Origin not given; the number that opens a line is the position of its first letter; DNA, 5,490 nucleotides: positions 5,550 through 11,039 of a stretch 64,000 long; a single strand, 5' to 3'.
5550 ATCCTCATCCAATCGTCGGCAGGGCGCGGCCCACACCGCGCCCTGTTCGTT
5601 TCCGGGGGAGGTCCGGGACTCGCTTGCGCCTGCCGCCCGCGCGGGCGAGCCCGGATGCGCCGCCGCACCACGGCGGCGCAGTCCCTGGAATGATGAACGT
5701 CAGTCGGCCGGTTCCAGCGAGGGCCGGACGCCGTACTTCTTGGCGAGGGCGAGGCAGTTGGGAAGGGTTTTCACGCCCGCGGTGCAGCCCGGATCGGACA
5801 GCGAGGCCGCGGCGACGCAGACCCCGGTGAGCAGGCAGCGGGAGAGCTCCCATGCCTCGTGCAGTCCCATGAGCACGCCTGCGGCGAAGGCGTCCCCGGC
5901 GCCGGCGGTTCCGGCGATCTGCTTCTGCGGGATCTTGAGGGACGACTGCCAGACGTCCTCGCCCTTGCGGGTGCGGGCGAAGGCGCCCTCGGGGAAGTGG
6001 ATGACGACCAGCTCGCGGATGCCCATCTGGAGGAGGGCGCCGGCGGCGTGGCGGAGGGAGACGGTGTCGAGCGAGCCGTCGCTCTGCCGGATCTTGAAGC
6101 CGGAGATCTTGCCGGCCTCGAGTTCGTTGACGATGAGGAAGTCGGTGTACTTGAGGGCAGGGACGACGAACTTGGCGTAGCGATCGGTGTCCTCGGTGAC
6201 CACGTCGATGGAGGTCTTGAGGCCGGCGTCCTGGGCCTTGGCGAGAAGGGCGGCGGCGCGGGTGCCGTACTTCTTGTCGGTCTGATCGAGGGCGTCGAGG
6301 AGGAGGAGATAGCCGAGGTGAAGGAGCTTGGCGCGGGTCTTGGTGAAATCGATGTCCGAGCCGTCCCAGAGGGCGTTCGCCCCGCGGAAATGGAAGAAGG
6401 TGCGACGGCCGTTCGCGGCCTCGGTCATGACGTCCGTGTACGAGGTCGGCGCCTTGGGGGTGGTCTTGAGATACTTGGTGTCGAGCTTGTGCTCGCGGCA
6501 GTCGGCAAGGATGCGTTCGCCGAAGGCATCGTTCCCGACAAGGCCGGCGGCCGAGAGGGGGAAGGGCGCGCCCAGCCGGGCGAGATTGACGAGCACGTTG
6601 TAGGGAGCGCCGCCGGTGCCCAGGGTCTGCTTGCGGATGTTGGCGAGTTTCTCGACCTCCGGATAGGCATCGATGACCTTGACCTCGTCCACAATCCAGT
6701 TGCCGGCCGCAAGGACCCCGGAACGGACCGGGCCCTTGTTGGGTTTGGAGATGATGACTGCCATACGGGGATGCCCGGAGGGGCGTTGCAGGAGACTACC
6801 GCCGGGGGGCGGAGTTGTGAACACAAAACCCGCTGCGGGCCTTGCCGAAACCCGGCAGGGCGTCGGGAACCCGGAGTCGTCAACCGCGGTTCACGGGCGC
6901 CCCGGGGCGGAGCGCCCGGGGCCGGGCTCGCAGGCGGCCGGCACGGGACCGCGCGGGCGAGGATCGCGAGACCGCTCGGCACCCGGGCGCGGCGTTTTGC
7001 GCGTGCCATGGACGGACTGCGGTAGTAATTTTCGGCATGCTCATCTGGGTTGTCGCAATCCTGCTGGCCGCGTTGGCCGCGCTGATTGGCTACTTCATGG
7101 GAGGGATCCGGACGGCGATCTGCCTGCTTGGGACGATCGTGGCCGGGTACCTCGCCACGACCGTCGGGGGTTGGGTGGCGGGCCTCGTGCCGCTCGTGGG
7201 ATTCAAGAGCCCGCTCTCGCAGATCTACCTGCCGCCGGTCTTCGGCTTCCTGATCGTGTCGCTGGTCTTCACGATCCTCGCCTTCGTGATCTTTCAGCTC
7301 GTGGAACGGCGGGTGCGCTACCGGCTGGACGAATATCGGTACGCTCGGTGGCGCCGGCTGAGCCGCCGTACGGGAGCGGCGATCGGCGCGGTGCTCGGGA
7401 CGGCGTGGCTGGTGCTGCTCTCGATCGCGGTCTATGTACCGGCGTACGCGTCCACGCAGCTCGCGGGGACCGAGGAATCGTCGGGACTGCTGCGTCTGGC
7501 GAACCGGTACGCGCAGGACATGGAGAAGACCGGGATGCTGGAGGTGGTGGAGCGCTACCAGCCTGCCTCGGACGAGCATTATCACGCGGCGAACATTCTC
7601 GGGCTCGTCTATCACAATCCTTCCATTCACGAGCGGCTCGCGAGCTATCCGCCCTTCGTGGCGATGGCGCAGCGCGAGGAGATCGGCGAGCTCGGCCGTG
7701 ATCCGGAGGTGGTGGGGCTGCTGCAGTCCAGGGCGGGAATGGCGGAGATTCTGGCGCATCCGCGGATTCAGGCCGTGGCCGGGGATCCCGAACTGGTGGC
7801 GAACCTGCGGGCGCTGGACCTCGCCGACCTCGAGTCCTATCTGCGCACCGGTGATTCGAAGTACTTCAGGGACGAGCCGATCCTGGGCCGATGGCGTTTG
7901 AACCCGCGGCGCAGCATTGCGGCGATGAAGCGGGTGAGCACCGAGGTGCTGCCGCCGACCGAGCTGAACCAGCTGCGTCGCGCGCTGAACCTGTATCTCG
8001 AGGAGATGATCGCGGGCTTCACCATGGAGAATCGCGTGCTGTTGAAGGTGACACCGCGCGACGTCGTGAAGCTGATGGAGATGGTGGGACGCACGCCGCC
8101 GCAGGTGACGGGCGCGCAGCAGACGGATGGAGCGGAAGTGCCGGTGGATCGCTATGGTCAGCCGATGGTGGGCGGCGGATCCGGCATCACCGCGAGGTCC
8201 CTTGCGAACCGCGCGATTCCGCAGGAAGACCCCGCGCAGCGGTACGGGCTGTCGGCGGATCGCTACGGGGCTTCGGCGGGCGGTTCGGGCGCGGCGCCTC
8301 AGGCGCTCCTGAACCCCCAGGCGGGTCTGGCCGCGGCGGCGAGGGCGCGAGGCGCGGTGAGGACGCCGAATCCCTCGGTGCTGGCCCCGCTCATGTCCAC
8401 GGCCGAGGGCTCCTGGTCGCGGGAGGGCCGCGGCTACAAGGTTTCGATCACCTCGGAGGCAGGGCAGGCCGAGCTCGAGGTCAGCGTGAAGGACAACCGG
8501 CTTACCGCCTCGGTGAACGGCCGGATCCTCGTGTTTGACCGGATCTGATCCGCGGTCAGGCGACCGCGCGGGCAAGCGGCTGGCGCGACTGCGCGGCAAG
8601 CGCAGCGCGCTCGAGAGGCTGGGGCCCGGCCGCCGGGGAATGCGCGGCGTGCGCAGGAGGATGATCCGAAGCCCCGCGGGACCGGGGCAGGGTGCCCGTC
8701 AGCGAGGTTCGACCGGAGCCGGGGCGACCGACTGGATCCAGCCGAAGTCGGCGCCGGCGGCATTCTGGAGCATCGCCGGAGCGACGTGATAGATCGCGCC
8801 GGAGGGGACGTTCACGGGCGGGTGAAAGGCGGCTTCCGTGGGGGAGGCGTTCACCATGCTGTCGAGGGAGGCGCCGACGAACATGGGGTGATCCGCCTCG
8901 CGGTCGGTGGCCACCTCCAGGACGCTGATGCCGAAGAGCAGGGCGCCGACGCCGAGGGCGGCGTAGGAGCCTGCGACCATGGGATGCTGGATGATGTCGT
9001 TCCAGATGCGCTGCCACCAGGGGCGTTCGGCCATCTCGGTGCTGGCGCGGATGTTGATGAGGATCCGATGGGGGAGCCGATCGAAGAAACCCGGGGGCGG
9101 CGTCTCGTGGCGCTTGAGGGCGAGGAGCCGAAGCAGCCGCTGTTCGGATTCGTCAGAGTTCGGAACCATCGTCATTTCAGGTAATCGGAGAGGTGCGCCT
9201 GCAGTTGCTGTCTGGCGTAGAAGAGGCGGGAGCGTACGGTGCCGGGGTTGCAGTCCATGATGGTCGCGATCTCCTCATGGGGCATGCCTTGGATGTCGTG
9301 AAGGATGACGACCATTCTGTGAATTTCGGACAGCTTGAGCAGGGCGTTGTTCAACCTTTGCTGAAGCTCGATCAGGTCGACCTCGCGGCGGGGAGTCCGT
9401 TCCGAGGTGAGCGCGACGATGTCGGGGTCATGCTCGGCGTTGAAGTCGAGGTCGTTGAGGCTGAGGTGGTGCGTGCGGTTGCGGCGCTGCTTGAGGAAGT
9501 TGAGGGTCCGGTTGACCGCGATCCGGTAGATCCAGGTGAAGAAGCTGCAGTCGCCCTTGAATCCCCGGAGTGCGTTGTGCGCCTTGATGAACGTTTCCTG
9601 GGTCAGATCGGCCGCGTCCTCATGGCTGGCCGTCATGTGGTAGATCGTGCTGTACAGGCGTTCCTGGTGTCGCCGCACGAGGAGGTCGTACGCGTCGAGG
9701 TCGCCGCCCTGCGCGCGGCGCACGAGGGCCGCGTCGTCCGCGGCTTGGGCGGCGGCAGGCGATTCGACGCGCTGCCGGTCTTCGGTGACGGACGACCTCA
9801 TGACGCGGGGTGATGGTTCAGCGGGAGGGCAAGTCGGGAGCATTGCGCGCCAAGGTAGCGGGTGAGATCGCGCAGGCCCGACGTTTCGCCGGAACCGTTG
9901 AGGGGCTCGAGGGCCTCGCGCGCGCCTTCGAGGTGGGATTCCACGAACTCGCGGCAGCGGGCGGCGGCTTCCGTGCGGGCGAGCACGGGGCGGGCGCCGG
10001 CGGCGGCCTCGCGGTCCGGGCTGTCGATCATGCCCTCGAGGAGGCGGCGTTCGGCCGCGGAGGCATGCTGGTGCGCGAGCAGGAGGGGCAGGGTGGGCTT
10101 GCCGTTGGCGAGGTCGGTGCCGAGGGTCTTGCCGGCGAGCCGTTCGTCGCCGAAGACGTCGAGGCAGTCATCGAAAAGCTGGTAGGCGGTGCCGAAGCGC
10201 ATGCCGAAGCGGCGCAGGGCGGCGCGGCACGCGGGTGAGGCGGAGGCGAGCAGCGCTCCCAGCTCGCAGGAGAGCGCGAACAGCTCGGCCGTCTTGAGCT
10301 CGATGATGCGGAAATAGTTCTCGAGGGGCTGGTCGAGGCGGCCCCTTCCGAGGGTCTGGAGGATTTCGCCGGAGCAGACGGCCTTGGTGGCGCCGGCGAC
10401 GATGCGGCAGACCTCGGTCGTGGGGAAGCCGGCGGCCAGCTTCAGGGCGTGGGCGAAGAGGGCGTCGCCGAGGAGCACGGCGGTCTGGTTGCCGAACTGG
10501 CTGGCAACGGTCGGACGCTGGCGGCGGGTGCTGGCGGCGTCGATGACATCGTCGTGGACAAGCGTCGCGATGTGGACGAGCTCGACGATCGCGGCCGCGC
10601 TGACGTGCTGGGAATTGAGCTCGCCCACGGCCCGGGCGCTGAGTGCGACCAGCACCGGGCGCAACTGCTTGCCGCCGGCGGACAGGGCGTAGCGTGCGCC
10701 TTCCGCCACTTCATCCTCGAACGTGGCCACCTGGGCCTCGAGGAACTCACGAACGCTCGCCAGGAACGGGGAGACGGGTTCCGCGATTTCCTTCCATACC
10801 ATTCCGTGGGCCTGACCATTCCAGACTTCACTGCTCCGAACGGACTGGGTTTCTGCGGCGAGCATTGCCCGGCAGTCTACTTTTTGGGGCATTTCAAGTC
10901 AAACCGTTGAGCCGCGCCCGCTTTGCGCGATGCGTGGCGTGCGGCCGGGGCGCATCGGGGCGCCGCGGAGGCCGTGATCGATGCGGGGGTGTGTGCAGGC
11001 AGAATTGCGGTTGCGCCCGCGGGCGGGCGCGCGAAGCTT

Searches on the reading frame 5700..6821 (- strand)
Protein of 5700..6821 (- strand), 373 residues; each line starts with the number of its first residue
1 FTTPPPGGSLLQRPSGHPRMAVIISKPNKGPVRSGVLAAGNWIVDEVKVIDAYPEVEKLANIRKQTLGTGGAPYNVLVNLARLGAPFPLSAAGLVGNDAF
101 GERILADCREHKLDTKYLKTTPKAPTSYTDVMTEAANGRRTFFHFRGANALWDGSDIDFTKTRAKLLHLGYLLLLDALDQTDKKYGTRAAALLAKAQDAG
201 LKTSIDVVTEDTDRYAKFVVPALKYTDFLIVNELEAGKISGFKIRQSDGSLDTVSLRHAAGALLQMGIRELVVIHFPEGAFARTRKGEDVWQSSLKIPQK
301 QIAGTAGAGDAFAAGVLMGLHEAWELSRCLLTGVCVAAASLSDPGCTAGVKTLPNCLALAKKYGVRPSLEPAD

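Call 60: search_protein_families(library=pfam, proteins=[window:5700-6821:-], max_evalue=0.001)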
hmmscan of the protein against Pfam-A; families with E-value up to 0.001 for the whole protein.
window:5700-6821:- (373 aa): 1 family
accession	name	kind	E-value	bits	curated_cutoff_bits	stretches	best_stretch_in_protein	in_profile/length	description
PF00294.29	PfkB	-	1.2e-37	130.4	25.8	1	43-351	6-300/302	pfkB family carbohydrate kinase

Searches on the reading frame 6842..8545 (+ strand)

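Call 60: search_protein_families(library=pfam, proteins=[window:6842-8545:+], max_evalue=0.001)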
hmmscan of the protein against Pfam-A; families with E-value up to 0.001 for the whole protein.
window:6842-8545:+ (568 aa): 1 family
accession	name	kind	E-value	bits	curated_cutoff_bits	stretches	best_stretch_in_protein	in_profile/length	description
PF12822.12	ECF_trnsprt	-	0.00094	19.7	30.7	0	72-213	6-138/169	ECF transporter, substrate-specific component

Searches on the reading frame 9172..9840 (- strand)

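Call 60: search_protein_families(library=pfam, proteins=[window:9172-9840:-], max_evalue=0.001)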
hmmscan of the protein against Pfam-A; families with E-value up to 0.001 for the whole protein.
window:9172-9840:- (222 aa): 4 families
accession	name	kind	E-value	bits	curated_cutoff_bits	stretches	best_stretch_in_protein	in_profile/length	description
PF04542.20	Sigma70_r2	-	1.7e-16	60.2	24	1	54-120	1-69/71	Sigma-70 region 2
PF08281.18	Sigma70_r4_2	-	6.2e-15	55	25.7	1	161-213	2-54/54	Sigma-70, region 4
PF04545.22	Sigma70_r4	-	8.3e-10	38.5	24.1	1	166-214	1-49/50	Sigma-70, region 4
PF07638.17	Sigma70_ECF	-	4.1e-07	30.5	21.1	1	39-218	7-184/185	ECF sigma factor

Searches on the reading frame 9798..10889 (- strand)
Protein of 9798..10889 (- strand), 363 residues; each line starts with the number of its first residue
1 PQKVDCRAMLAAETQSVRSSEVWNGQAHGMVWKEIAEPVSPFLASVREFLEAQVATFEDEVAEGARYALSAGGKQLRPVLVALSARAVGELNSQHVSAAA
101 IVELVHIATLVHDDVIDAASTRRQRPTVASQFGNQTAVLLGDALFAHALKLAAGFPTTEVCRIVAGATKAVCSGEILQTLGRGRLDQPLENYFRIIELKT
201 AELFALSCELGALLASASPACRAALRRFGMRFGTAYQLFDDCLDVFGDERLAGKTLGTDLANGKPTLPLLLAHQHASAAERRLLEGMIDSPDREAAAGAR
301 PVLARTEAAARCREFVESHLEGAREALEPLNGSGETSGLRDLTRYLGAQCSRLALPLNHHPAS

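Call 60: search_protein_families(library=pfam, proteins=[window:9798-10889:-], max_evalue=0.001)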
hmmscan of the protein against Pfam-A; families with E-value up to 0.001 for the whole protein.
window:9798-10889:- (363 aa): 1 family
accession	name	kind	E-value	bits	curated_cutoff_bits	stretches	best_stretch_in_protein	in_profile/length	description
PF00348.22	polyprenyl_synt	-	2e-66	224.2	27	1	61-292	4-238/251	Polyprenyl synthetase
